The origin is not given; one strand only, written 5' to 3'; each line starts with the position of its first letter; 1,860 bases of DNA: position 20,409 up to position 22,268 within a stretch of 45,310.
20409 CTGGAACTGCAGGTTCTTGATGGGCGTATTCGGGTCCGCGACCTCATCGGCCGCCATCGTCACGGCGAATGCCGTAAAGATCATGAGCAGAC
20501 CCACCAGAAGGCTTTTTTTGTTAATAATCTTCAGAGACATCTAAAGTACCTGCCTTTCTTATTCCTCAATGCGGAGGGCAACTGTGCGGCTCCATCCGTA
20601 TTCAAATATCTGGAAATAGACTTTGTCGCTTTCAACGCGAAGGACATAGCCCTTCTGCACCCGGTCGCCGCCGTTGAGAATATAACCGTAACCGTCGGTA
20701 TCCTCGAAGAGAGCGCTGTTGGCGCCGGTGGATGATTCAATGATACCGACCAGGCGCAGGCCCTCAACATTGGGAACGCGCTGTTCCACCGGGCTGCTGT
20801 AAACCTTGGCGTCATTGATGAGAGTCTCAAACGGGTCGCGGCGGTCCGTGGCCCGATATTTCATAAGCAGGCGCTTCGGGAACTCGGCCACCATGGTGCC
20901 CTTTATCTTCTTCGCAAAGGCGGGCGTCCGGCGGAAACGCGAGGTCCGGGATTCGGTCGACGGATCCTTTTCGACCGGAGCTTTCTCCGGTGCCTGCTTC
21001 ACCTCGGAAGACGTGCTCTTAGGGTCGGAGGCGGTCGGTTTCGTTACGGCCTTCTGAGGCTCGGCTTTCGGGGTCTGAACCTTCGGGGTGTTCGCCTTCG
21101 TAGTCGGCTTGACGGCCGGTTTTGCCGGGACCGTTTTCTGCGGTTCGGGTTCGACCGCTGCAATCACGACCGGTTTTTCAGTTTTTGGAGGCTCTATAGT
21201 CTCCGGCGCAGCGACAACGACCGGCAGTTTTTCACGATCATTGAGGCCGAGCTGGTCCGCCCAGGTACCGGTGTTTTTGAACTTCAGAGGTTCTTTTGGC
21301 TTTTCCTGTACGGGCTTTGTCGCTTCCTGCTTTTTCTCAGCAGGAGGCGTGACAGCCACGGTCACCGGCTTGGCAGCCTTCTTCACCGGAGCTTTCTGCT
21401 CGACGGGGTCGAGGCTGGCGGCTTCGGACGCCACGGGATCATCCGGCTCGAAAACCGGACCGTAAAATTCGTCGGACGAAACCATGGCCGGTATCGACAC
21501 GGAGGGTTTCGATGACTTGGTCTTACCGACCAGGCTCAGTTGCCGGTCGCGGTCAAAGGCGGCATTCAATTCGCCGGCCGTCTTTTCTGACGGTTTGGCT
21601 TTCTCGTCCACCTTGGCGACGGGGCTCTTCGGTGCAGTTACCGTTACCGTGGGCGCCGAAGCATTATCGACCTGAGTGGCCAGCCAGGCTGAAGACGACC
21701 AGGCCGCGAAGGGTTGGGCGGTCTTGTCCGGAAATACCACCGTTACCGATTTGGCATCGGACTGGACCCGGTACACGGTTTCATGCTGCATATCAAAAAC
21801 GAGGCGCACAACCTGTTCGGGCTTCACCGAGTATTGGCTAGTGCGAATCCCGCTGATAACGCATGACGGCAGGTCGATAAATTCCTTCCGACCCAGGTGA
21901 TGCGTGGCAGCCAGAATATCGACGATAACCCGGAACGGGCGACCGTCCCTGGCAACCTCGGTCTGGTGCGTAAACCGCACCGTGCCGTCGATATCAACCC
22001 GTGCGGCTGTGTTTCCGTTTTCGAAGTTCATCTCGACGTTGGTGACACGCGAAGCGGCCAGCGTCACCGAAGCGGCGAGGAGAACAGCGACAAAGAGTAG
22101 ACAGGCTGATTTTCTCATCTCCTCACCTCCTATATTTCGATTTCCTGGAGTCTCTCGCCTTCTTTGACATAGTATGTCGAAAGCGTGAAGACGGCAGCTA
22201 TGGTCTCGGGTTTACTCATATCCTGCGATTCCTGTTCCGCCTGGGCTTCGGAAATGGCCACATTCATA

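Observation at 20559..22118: Re-wired type IV pilus alignment complex: AMIN domain moved onto a non-lipidated, long-linker PilP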

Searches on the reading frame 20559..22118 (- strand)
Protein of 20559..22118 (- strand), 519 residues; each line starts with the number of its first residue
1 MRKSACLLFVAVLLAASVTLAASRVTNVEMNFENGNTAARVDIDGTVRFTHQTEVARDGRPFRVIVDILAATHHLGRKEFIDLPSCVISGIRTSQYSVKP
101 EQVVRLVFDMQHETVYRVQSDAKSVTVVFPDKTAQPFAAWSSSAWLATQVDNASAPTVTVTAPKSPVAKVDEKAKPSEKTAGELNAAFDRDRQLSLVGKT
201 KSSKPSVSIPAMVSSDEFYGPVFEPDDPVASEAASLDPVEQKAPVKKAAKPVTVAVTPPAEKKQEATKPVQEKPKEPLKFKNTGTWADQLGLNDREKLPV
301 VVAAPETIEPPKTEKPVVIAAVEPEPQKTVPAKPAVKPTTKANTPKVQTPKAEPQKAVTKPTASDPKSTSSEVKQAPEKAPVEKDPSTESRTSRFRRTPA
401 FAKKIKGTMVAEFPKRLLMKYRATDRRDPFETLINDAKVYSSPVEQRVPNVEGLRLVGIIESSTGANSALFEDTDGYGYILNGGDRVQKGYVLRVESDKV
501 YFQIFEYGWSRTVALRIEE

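Call 3: search_protein_families(library=pfam, proteins=[window:20559-22118:-], max_evalue=0.1)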
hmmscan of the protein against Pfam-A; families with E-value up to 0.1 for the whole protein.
window:20559-22118:- (519 aa): 0 families

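Call 4: search_protein_families(library=ncbifam, proteins=[window:20559-22118:-], max_evalue=0.1)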
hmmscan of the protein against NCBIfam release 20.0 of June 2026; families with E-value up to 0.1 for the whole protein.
window:20559-22118:- (519 aa): 0 families

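Call 6: search_solved_structures(query=window:20559-22118:-, max_evalue=10, show_alignments=3)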
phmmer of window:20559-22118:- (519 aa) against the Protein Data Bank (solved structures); distinct sequences matched with E-value up to 10: 0.

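Call 7: find_homologous_proteins(query=window:20559-22118:-, max_evalue=0.001)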
Query window:20559-22118:- (519 aa): 341 proteins with E <= 0.001 among 8000 candidates; the best 120 are listed.
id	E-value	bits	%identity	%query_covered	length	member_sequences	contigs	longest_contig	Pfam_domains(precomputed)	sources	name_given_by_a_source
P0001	0.0e+0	1124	100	100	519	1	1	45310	-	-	-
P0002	3.3e-128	447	49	100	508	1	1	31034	-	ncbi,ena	-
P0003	5.3e-126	440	50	100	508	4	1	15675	PF11741.14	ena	-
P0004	7.0e-125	436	50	100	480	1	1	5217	-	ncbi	-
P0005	4.1e-124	433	48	100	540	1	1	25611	PF11741.14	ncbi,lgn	-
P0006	5.6e-124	433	42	73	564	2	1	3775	PF11741.14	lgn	-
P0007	1.1e-123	432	49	100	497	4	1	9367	PF11741.14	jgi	jgi:hypothetical protein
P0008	2.0e-122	428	47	100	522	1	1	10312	-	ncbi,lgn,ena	-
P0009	7.3e-122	426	47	100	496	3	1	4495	-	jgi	-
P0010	1.6e-121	425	48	100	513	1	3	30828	PF11741.14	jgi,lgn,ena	-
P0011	7.9e-120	419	47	100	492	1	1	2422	-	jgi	jgi:hypothetical protein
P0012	1.2e-119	419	43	100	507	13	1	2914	-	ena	-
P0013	1.2e-119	418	48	100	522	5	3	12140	PF11741.14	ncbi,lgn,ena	-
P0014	2.7e-119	417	49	100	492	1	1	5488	PF11741.14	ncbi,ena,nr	ncbi:MAG: AMIN domain-containing protein [candidate division Zixibacteria bacterium]|nr:AMIN domain-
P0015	8.5e-119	416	46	100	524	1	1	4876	-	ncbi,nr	ncbi:MAG: hypothetical protein U9R56_01900 [candidate division Zixibacteria bacterium]|nr:hypothetic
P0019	6.5e-118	413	46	100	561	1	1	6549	PF11741.14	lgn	-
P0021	7.6e-117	409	70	27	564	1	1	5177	PF11741.14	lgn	-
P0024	1.7e-116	408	47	100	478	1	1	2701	PF11741.14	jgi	jgi:hypothetical protein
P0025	1.8e-116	408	44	100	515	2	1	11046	PF11741.14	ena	-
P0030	3.9e-115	404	44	100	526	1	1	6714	PF11741.14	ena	-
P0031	9.2e-115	402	44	100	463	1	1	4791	PF11741.14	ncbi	-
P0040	2.0e-112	395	45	100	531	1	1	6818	PF11741.14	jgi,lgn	-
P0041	2.5e-112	394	44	100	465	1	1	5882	PF11741.14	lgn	-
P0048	1.2e-111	392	45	100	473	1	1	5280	PF11741.14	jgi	-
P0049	1.3e-111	392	46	100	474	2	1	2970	PF11741.14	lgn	-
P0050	1.4e-111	392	45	100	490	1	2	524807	PF11741.14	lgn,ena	-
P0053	2.9e-111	391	46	100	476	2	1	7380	PF11741.14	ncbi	ncbi:MAG: AMIN domain-containing protein [Candidatus Zixiibacteriota bacterium]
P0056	1.3e-110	389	45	100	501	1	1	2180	PF11741.14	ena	-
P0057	1.4e-110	389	45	96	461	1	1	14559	PF11741.14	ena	-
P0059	2.5e-110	388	41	96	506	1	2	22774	PF11741.14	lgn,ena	-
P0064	1.4e-109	385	53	38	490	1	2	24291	PF11741.14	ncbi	-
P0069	6.1e-109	383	44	100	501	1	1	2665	PF11741.14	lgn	-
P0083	2.8e-107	378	64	28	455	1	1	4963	PF11741.14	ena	-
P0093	3.0e-106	374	64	28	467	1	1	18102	PF11741.14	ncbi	-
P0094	4.2e-106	374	46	37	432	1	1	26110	PF11741.14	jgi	jgi:hypothetical protein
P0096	7.3e-106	373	44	100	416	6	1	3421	PF11741.14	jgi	jgi:hypothetical protein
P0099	1.2e-105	372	43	100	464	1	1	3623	PF11741.14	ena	-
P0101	2.9e-105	371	42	99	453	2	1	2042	PF11741.14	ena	-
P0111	8.9e-105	370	43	100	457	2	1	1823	PF11741.14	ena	-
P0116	4.3e-104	367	68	25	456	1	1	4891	PF11741.14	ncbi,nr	ncbi:MAG: AMIN domain-containing protein [Calditrichaeota bacterium]|nr:MAG: AMIN domain-containing 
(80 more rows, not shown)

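Call 10: search_protein_families(library=pfam, alignment_id=A1, max_evalue=0.01)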
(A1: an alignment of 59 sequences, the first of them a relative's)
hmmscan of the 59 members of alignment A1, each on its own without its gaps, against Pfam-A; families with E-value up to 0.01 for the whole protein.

A. member 1, P0001 (519 aa): 0 families

B. families by the number of members that match (of 59 scanned): 2 families
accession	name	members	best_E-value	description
PF11741.13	AMIN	22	6.1e-08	AMIN domain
PF04351.19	PilP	1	0.0073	Pilus assembly protein, PilP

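Call 11: search_solved_structures(query=A1, max_evalue=1, show_alignments=4)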
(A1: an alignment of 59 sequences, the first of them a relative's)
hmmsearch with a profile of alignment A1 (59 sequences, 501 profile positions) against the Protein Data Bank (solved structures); distinct sequences matched with E-value up to 1: 2.
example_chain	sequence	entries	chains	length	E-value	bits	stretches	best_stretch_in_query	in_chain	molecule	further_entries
3jc8_Qa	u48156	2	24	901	0.033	16.5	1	60-170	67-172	PilQ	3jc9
5lzw_jj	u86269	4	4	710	0.41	12.9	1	177-309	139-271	Hbs1l | HBS1-like protein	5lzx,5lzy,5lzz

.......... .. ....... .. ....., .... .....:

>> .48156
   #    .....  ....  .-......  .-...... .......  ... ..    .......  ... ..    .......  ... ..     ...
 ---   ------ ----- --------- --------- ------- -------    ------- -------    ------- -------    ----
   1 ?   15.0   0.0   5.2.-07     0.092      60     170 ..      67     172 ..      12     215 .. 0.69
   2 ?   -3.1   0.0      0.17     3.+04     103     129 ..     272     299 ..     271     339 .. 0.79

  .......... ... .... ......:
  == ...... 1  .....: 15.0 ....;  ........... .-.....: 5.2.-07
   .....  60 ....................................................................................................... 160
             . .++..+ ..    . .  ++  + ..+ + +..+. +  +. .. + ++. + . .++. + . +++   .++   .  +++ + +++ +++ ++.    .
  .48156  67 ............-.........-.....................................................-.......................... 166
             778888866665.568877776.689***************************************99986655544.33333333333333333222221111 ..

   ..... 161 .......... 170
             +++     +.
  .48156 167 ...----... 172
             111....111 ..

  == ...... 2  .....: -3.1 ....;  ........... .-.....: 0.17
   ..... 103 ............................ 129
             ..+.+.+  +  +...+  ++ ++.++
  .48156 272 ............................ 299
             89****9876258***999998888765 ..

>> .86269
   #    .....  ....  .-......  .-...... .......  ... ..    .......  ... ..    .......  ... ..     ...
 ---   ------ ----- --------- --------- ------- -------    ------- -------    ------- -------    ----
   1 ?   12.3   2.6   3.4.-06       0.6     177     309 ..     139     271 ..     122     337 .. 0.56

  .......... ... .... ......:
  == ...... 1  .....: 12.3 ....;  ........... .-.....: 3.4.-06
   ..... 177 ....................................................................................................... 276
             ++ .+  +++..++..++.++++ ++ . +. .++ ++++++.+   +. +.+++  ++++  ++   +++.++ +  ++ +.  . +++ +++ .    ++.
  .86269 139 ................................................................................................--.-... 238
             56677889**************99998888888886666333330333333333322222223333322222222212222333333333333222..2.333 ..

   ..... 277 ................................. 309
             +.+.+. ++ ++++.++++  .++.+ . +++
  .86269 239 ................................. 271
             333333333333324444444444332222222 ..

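Call 27: find_related_loci(query=A1, collection=genome_contigs, flank=8000)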
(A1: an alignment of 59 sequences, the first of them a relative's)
Query A1 (519 aa) in genome_contigs; peptide patterns used: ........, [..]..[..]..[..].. (x = any residue, [..] = any of these).
144 stretches matched a pattern; 112 encode a relative of the query (tblastn E <= 1e-3); the best 80 are kept; 80 distinct loci.
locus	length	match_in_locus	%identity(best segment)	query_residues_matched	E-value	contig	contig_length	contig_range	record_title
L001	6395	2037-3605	48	1-519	4e-132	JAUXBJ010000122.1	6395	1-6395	MAG: bacterium isolate CSMAG_2796 CSMAG_2796_k117_4101086_length_6395_cov_241.6161, whole genome shotgun sequence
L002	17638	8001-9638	45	1-519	9e-132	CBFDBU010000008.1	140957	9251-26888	MAG TPA_asm: uncultured bacterium isolate SRR26215678_binner123_Refined_106 genome assembly, contig: ERZ25073496.34, who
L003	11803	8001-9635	45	1-519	2e-131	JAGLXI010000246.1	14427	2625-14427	MAG: Candidatus Zixiibacteriota bacterium isolate RS_12_5 ZL285.bin.5.fa_246, whole genome shotgun sequence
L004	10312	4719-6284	47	1-519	3e-131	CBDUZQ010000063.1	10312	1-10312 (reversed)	MAG TPA_asm: uncultured bacterium isolate SRR22302363_binner12_Refined_60 genome assembly, contig: ERZ25749332.3824, who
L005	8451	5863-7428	48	1-519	9e-130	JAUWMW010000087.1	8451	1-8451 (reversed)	MAG: bacterium isolate CSMAG_2408 CSMAG_2408_k141_208750_length_8451_cov_46.0000, whole genome shotgun sequence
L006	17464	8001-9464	45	1-518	3e-126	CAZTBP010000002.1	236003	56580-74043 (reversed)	MAG TPA_asm: uncultured Ignavibacteriales bacterium isolate binchicken_co17_316 genome assembly, contig: NODE_71_length_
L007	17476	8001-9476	45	1-518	2e-123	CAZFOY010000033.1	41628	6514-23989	MAG TPA_asm: uncultured Ignavibacteriales bacterium isolate binchicken_co224_254 genome assembly, contig: NODE_700_lengt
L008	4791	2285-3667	44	1-518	3e-124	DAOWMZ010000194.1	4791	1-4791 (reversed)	MAG TPA_asm: Candidatus Zixiibacteriota bacterium isolate CSMAG_3015 CSMAG_3015_k141_1822706_length_4791_cov_43.0000, wh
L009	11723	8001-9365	46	23-519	7e-123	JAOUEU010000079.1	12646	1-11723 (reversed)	MAG: Candidatus Zixiibacteriota bacterium isolate 4_1_July_SF_Bin17 4_1_July_SF_Bin17_scaffold_2287_c1, whole genome sho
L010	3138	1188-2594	45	1-519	4e-127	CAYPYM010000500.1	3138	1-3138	MAG TPA_asm: uncultured Ignavibacteriales bacterium isolate binchicken_co151_82 genome assembly, contig: NODE_68560_leng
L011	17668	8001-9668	43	1-519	2e-121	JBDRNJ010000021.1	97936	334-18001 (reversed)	MAG: bacterium isolate MEGAHIT-group-1.882 k141_8964763, whole genome shotgun sequence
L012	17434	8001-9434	45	23-519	3e-119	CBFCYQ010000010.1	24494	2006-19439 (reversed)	MAG TPA_asm: uncultured bacterium isolate SRR26215689_metabat2_8 genome assembly, contig: ERZ25073498.323, whole genome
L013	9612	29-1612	42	8-519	2e-119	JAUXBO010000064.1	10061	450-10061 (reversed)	MAG: Candidatus Zixiibacteriota bacterium isolate CSMAG_2801 CSMAG_2801_k117_1791115_length_10061_cov_8.0000, whole geno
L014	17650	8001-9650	43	1-519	5e-119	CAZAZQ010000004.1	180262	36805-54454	MAG TPA_asm: uncultured Ignavibacteriales bacterium isolate SRP338002_co1_91 genome assembly, contig: NODE_75_length_180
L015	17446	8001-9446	42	1-518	3e-118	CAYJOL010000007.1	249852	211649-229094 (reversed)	MAG TPA_asm: uncultured Ignavibacteriales bacterium isolate ERP124720_co1_93 genome assembly, contig: NODE_51_length_249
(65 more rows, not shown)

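Call 44: search_protein_representatives(alignment_id=A1)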
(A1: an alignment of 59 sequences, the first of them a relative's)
Query: 59 sequences, 501 profile positions. Proteins with E-value up to 0.001 (for the whole library): 1215; up to 1e-10: 443; up to 1e-30: 274. The best 150 are listed.
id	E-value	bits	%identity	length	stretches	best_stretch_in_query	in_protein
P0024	2.5e-187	640.4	-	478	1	1-500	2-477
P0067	1.5e-185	634.5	-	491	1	1-500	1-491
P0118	5.1e-184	629.5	-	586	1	1-500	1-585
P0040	9.7e-181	618.7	-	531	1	1-500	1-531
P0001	3.3e-179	613.6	-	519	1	1-500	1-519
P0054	5.7e-179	612.8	-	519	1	1-500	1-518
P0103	2.3e-178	610.9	-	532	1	1-500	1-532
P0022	4.8e-178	609.8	-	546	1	1-500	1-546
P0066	5.8e-178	609.5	-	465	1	1-500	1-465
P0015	3.8e-177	606.8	-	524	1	1-500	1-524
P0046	3.7e-175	600.3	-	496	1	1-500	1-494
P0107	4.7e-175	599.9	-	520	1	2-500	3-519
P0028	6.9e-175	599.4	-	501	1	2-500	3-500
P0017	2.2e-174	597.7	-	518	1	1-499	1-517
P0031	3.1e-174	597.2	-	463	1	1-500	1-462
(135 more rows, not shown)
